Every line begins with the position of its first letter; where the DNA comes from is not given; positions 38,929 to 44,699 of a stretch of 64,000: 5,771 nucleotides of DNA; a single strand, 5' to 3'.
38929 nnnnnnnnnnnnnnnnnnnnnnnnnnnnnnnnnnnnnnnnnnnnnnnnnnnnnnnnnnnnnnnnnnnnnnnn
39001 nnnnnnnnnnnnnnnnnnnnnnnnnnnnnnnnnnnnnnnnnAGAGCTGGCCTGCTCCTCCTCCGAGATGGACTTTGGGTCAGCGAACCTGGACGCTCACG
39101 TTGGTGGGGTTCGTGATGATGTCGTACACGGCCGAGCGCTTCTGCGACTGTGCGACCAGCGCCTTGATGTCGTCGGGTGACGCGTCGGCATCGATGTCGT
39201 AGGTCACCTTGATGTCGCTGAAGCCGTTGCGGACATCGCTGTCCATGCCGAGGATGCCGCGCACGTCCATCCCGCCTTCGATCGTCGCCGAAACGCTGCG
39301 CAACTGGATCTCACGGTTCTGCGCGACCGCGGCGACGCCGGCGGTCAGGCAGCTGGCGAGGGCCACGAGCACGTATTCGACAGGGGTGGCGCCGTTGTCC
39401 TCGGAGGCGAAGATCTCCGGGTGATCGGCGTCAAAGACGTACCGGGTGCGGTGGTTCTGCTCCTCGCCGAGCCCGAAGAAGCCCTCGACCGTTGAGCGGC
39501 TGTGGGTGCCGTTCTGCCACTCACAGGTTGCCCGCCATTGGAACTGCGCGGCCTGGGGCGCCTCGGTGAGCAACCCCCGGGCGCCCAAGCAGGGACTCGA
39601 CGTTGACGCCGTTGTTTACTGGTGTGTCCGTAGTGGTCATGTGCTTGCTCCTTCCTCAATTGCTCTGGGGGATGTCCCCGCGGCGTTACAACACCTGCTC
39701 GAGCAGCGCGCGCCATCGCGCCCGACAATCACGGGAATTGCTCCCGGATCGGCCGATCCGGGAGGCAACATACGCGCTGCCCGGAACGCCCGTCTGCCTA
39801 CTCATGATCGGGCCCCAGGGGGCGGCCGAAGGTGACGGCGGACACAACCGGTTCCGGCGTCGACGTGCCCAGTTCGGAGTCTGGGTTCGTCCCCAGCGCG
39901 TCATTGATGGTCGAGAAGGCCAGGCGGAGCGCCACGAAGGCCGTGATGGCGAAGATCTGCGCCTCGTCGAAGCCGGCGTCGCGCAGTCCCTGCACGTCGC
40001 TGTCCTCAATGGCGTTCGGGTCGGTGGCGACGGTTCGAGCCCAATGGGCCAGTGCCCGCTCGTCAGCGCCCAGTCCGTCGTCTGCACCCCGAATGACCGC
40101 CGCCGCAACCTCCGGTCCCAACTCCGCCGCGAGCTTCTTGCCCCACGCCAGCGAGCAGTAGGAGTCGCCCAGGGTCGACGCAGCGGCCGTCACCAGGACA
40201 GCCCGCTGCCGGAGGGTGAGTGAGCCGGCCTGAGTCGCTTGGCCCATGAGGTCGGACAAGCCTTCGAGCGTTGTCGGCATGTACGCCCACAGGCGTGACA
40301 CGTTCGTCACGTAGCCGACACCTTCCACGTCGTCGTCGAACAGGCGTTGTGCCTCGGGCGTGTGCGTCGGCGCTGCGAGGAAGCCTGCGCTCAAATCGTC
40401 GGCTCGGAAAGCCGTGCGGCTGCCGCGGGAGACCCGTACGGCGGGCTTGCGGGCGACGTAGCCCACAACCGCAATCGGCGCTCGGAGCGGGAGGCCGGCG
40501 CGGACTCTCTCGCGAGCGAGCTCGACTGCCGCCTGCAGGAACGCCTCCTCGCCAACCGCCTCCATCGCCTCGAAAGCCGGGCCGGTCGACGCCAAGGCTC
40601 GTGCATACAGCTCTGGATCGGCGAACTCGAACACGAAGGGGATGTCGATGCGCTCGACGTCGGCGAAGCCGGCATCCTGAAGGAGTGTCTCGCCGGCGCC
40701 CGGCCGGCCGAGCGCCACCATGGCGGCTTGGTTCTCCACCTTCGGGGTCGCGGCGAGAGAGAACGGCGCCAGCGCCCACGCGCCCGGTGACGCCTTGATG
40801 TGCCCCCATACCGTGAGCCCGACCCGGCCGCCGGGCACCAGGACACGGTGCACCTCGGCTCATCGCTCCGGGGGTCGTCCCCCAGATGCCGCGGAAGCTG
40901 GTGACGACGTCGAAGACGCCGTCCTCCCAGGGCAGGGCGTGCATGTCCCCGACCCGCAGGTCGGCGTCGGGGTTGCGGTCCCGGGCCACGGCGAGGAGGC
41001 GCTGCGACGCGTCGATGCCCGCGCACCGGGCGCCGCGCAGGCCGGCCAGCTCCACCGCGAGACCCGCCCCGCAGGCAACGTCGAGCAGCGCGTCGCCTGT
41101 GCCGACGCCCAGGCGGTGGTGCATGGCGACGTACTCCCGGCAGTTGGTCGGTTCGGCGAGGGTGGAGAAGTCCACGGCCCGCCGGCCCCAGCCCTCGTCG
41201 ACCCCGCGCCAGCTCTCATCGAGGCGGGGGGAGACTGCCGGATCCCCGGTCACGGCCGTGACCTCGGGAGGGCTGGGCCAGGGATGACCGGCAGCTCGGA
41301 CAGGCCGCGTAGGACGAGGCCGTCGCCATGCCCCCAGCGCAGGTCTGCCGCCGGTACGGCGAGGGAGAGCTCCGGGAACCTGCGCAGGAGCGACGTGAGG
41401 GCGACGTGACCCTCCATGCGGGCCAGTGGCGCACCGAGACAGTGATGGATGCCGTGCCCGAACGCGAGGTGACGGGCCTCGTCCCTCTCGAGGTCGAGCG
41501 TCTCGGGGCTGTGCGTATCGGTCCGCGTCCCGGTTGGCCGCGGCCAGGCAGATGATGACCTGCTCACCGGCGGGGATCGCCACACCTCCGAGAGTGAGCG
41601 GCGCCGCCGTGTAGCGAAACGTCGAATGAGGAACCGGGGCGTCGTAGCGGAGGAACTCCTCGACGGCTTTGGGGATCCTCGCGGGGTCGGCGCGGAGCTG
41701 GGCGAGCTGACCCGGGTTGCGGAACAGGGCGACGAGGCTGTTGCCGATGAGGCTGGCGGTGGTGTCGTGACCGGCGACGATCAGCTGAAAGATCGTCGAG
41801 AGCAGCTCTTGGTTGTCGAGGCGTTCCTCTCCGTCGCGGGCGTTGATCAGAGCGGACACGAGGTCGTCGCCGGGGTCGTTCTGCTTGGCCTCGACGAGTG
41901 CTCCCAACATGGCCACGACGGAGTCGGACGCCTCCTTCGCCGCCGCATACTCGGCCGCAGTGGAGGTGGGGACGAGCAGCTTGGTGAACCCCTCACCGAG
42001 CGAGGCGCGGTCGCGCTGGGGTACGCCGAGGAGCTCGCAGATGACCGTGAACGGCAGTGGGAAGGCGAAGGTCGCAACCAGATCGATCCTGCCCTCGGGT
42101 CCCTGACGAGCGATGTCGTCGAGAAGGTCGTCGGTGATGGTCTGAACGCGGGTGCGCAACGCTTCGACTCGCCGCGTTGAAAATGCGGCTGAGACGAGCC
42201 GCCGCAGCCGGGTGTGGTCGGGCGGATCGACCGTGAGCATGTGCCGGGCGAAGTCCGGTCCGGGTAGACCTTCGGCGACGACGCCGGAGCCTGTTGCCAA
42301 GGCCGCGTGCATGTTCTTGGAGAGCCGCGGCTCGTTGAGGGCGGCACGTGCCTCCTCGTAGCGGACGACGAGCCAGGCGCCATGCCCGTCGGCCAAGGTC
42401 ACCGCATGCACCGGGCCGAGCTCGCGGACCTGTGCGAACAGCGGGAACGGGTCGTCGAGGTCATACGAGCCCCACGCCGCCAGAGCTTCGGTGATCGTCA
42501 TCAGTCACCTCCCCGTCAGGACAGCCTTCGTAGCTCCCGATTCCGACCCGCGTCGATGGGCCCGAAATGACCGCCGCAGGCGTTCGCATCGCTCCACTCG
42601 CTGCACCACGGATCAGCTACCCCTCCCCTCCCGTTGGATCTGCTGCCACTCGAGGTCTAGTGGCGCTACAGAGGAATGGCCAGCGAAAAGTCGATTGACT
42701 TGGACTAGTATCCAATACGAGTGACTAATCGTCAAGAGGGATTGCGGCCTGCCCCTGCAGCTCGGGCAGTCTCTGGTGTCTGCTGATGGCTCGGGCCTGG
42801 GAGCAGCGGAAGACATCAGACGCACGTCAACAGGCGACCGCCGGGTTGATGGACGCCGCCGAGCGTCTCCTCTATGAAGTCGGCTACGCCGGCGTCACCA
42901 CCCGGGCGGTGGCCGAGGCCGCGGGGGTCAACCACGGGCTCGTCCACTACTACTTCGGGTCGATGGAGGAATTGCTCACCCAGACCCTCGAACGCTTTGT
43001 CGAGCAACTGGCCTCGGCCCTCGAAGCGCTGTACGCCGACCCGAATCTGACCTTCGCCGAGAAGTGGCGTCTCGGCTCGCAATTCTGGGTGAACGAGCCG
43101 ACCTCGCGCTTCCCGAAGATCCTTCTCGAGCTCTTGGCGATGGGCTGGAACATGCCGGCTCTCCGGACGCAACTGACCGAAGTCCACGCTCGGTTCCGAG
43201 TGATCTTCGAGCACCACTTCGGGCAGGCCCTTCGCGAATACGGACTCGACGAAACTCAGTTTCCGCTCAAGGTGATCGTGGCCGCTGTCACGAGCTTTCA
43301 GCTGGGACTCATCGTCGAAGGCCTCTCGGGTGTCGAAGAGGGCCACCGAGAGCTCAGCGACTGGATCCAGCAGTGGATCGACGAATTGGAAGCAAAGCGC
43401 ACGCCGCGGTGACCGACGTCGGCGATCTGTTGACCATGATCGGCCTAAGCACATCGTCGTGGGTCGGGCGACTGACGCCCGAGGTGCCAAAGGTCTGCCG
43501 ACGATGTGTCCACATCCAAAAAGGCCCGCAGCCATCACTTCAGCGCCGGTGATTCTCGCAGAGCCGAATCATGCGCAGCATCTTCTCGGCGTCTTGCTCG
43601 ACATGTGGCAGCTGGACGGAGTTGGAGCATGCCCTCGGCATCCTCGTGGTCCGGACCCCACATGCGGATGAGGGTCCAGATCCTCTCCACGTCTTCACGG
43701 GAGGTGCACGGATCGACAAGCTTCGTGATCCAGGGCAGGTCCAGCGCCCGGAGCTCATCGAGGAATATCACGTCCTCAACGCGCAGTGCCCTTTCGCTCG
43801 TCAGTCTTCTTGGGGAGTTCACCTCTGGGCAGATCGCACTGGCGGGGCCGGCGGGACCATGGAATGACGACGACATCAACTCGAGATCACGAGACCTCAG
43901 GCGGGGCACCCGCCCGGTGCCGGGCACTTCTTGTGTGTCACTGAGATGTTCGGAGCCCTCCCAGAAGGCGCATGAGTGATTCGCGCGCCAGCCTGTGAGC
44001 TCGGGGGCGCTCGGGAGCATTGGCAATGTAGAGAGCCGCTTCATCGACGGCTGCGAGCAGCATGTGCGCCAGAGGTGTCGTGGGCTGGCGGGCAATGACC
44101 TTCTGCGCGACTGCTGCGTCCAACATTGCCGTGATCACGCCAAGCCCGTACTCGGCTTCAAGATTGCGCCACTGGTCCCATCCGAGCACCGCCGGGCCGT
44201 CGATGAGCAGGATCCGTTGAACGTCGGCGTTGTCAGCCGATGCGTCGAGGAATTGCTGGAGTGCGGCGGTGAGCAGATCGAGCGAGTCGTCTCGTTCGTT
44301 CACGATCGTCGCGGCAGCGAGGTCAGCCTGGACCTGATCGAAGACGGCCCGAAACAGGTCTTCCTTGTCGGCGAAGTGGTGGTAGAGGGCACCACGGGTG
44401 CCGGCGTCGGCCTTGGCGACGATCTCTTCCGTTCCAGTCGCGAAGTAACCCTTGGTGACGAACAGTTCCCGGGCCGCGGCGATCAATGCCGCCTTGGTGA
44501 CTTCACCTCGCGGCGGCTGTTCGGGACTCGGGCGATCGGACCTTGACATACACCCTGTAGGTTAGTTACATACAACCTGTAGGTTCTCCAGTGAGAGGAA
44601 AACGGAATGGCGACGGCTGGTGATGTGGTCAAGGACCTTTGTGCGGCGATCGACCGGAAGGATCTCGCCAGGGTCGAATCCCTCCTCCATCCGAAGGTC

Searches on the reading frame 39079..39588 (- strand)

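Call 25: search_protein_families(library=pfam, proteins=[window:39079-39588:-], max_evalue=0.01)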
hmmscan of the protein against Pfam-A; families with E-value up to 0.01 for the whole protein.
window:39079-39588:- (169 aa): 1 family
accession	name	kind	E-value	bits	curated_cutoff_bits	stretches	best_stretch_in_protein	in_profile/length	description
PF02566.24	OsmC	-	6.9e-18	65.3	27.5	1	63-166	2-99/100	OsmC-like protein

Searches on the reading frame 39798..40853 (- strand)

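Call 25: search_protein_families(library=pfam, proteins=[window:39798-40853:-], max_evalue=0.01)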
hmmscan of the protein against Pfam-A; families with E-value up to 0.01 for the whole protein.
window:39798-40853:- (351 aa): 1 family
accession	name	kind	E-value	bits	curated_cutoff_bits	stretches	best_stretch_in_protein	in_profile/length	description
PF02627.25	CMD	-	2.3e-05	24.8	23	0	193-234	1-42/84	Carboxymuconolactone decarboxylase family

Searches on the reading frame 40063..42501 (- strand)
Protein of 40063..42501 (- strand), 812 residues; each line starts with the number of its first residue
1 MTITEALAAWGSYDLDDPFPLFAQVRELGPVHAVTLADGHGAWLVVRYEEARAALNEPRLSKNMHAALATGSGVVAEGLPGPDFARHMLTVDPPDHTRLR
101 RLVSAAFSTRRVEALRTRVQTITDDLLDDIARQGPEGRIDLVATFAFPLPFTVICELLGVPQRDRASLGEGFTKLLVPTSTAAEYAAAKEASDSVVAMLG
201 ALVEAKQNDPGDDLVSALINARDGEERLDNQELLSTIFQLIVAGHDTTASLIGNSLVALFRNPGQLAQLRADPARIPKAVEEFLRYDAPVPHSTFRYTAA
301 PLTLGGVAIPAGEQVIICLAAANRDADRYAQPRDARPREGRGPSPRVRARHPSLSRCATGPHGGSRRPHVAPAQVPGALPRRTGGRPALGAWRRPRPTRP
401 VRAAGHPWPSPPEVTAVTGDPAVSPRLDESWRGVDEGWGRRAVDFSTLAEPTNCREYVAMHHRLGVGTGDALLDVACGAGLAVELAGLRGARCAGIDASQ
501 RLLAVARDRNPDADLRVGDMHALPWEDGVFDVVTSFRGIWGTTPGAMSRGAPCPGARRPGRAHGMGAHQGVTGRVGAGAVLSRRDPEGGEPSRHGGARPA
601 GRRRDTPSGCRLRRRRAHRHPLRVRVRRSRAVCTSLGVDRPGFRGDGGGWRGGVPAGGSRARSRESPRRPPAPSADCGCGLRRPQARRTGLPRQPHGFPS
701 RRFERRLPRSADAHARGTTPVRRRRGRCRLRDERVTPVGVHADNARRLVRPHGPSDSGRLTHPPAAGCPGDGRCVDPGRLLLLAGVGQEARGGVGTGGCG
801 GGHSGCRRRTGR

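Call 25: search_protein_families(library=pfam, proteins=[window:40063-42501:-], max_evalue=0.01)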
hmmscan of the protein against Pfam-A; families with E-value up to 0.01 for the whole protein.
window:40063-42501:- (812 aa): 6 families
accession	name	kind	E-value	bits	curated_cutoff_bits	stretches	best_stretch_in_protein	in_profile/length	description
PF00067.27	p450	-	2.1e-21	76.7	22.8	1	177-333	201-381/462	Cytochrome P450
PF08241.18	Methyltransf_11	-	2.6e-12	47.6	21.2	1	473-537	1-68/95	Methyltransferase domain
PF13649.12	Methyltransf_25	-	2.7e-11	44.4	27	1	473-538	2-73/97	Methyltransferase domain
PF13847.12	Methyltransf_31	-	7.2e-07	29.4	27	1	469-536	4-81/145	Methyltransferase domain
PF08242.18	Methyltransf_12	-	0.0068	17.6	30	0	473-536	1-72/98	Methyltransferase domain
PF01209.24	Ubie_methyltran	-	0.0075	16.1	20.1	0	463-539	42-126/233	ubiE/COQ5 methyltransferase family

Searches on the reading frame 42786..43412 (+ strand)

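Call 25: search_protein_families(library=pfam, proteins=[window:42786-43412:+], max_evalue=0.01)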
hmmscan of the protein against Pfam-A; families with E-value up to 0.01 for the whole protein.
window:42786-43412:+ (208 aa): 1 family
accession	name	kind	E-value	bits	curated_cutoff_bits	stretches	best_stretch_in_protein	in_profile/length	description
PF00440.29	TetR_N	-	4.1e-16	58.9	24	1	21-65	1-45/47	Bacterial regulatory proteins, tetR family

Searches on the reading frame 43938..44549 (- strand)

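Call 25: search_protein_families(library=pfam, proteins=[window:43938-44549:-], max_evalue=0.01)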
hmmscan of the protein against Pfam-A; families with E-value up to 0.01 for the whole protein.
window:43938-44549:- (203 aa): 2 families
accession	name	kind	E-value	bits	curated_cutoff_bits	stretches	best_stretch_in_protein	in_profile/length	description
PF21351.2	TetR_C_41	-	1.4e-27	96.6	27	1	93-199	4-108/108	Tetracyclin repressor-like, C-terminal domain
PF00440.29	TetR_N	-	5.6e-14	52.1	24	1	22-69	1-47/47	Bacterial regulatory proteins, tetR family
